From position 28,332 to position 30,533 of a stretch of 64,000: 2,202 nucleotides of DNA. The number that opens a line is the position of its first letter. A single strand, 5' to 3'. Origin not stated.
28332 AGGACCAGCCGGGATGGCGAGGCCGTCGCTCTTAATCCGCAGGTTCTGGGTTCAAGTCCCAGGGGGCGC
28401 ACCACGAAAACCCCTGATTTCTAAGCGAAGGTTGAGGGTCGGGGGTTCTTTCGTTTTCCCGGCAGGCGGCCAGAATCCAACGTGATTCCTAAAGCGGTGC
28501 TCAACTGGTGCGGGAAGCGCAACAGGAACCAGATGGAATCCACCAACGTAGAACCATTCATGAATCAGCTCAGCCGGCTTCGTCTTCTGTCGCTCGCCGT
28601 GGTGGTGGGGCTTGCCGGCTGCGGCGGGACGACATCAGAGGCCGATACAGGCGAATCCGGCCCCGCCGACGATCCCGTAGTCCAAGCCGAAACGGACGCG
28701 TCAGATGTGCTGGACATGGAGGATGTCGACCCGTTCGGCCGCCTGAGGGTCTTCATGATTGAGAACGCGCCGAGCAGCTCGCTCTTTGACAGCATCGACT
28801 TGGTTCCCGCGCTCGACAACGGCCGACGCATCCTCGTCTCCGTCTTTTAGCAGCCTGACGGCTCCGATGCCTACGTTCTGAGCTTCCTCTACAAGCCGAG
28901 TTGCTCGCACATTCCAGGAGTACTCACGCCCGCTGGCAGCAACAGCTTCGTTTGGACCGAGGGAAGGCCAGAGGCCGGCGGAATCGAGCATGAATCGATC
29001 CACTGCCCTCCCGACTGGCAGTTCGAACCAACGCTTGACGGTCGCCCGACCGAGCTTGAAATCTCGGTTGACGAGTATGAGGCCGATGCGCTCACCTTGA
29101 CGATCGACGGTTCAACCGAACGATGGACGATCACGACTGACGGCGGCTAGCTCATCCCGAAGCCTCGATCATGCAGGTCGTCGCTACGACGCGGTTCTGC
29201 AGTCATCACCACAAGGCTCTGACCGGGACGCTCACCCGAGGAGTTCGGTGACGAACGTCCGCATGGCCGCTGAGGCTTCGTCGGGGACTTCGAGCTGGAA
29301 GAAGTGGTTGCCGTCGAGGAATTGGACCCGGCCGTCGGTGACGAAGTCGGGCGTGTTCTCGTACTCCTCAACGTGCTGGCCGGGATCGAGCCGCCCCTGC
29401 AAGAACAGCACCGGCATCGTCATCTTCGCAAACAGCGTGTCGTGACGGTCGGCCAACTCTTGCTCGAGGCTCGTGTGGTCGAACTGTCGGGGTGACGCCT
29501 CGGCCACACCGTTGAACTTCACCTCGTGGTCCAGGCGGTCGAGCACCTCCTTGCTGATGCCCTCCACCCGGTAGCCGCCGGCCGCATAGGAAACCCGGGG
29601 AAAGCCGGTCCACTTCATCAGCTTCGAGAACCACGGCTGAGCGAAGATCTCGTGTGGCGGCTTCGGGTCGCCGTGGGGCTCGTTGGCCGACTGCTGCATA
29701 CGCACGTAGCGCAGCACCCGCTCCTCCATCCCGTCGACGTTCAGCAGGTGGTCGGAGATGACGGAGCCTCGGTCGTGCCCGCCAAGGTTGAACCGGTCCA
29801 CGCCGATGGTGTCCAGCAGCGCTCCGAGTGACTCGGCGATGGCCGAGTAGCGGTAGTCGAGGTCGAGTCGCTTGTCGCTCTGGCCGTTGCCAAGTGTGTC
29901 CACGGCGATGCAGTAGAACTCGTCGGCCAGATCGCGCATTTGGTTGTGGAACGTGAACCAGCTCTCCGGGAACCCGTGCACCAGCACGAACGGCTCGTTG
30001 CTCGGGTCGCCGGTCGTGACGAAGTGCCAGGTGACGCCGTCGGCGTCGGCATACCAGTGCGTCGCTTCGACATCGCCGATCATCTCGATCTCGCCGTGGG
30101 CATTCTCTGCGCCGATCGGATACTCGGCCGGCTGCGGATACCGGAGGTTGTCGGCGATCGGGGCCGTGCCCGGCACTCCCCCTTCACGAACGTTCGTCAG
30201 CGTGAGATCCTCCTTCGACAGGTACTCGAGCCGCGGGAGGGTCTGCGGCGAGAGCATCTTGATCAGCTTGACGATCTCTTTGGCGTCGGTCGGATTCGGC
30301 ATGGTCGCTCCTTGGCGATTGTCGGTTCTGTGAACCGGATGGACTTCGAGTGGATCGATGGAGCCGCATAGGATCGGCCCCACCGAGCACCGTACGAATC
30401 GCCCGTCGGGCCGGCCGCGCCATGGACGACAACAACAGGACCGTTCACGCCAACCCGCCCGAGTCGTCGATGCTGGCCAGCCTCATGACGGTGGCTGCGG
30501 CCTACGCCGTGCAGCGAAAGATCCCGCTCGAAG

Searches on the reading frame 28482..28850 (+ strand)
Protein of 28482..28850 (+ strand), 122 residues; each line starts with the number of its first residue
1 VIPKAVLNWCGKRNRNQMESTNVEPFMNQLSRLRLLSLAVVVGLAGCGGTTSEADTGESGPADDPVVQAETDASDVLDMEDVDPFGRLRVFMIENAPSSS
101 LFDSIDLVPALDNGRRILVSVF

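Call 8: search_protein_families(library=pfam, proteins=[window:28482-28850:+], max_evalue=0.01)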
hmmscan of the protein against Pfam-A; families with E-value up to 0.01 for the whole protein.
window:28482-28850:+ (122 aa): 0 families

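Call 41: search_protein_families(library=ncbifam, proteins=[window:28482-28850:+], max_evalue=0.01)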
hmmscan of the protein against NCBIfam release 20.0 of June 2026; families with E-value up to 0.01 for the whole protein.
window:28482-28850:+ (122 aa): 1 family
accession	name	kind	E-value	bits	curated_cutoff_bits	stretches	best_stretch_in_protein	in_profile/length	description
NF047847.2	SS_mature_LptM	equivalog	0.0082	16.2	27.7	0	27-48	1-21/31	LPS translocon maturation chaperone LptM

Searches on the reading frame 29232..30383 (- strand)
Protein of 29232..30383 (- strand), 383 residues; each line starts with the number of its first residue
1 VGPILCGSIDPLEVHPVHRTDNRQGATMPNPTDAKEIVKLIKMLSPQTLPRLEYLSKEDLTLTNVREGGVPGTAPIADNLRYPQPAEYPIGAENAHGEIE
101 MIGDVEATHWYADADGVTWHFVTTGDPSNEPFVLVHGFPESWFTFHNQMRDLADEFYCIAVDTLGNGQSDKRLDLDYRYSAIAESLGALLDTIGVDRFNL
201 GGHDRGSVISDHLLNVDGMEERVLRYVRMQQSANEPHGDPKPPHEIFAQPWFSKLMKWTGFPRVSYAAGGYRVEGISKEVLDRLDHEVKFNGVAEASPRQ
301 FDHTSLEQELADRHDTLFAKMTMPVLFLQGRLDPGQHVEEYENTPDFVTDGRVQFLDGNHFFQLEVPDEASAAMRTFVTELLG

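Call 8: search_protein_families(library=pfam, proteins=[window:29232-30383:-], max_evalue=0.01)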
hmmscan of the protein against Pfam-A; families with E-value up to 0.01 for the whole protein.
window:29232-30383:- (383 aa): 2 families
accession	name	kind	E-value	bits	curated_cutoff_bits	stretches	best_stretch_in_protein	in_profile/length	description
PF00561.26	Abhydrolase_1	-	2.2e-19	70.5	25.8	1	131-253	2-124/245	alpha/beta hydrolase fold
PF12697.13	Abhydrolase_6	-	1.5e-08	36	26.3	1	132-369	1-213/217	Alpha/beta hydrolase family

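Call 28: find_encoding_contigs(protein=window:29232-30302:-, flank=10000, max_places=10)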
Protein window:29232-30302:- (356 aa): 1 contig read that carries it; 1 place shown.
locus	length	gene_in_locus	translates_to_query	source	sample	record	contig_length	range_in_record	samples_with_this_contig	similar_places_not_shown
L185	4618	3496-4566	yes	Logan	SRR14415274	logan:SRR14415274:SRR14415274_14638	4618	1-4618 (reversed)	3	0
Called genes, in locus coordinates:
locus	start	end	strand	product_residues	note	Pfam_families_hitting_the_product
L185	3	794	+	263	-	PF00149:Metallophos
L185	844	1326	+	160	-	-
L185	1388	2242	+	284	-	-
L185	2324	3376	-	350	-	PF12625:Arabinose_bd, PF12833:HTH_18, PF00165:HTH_AraC (weak)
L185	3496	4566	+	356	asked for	PF00561:Abhydrolase_1, PF12697:Abhydrolase_6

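Call 29: find_related_loci(query=window:29232-30302:-, collection=genome_contigs, flank=10000)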
Query window:29232-30302:- (356 aa) in genome_contigs; peptide patterns used: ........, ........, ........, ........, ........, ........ (x = any residue, [..] = any of these).
96 stretches matched a pattern; 43 encode a relative of the query (tblastn E <= 1e-3); 42 distinct loci.
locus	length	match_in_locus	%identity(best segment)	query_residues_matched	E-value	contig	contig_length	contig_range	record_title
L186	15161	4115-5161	88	5-353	0e+0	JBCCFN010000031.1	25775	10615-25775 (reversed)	MAG: Actinomycetota bacterium isolate P01_B01_bin.2 k141_494553_length_25775_cov_23.0000, whole genome shotgun sequence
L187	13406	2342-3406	85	1-355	0e+0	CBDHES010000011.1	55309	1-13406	MAG: Acidimicrobiales bacterium isolate ded2b68e-7136-4fe8-9fc6-91e6ec3c69ec genome assembly, contig: contig_11, whole g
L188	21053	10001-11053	86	5-355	0e+0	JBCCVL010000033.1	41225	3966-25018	MAG: Actinomycetota bacterium isolate P01_E01_bin.37 k141_481406_length_41225_cov_95.4923, whole genome shotgun sequence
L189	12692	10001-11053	83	5-355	0e+0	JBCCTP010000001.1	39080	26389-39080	MAG: Actinomycetota bacterium isolate P01_D01_bin.83 k141_1379991_length_39080_cov_85.2636, whole genome shotgun sequenc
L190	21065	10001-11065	84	1-355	0e+0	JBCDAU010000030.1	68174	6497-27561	MAG: Actinomycetota bacterium isolate P01_F01_bin.67 k141_2299939_length_68174_cov_39.1497, whole genome shotgun sequenc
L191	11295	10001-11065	83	1-355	0e+0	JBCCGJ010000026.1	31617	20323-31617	MAG: Actinomycetota bacterium isolate P01_B01_bin.40 k141_425829_length_31617_cov_48.2455, whole genome shotgun sequence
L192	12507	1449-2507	83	3-355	0e+0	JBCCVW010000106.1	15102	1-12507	MAG: Actinomycetota bacterium isolate P01_E01_bin.47 k141_1064003_length_15102_cov_49.2547, whole genome shotgun sequenc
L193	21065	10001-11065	85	1-355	0e+0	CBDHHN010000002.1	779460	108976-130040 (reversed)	MAG: Acidimicrobiales bacterium isolate 52bdf354-617b-472d-aa5f-cc26607e9683 genome assembly, contig: contig_2, whole ge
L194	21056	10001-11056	83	5-356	0e+0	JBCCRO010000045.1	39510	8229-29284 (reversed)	MAG: Actinomycetota bacterium isolate P01_D01_bin.34 k141_706377_length_39510_cov_25.9827, whole genome shotgun sequence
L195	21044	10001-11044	84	5-352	0e+0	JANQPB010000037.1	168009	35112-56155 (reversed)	MAG: Acidimicrobiales bacterium isolate IP29b_bin.150 k99_1215544, whole genome shotgun sequence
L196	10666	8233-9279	84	5-353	0e+0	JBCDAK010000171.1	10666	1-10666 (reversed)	MAG: Actinomycetota bacterium isolate P01_F01_bin.57 k141_2678903_length_10666_cov_17.8939, whole genome shotgun sequenc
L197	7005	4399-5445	83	5-353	0e+0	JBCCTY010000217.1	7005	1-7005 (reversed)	MAG: Actinomycetota bacterium isolate P01_D01_bin.91 k141_350846_length_7005_cov_97.7678, whole genome shotgun sequence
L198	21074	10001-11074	82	1-353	0e+0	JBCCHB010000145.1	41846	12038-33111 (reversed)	MAG: Chloroflexota bacterium isolate P01_B01_bin.57 k141_554341_length_41846_cov_50.4083, whole genome shotgun sequence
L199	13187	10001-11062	81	1-353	0e+0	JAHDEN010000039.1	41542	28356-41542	MAG: Chloroflexota bacterium isolate MAG-182 RZ_2533, whole genome shotgun sequence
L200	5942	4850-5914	80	1-355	0e+0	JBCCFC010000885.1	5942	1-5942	MAG: Chloroflexota bacterium isolate P01_B01_bin.121 k141_1859971_length_5942_cov_13.0000, whole genome shotgun sequence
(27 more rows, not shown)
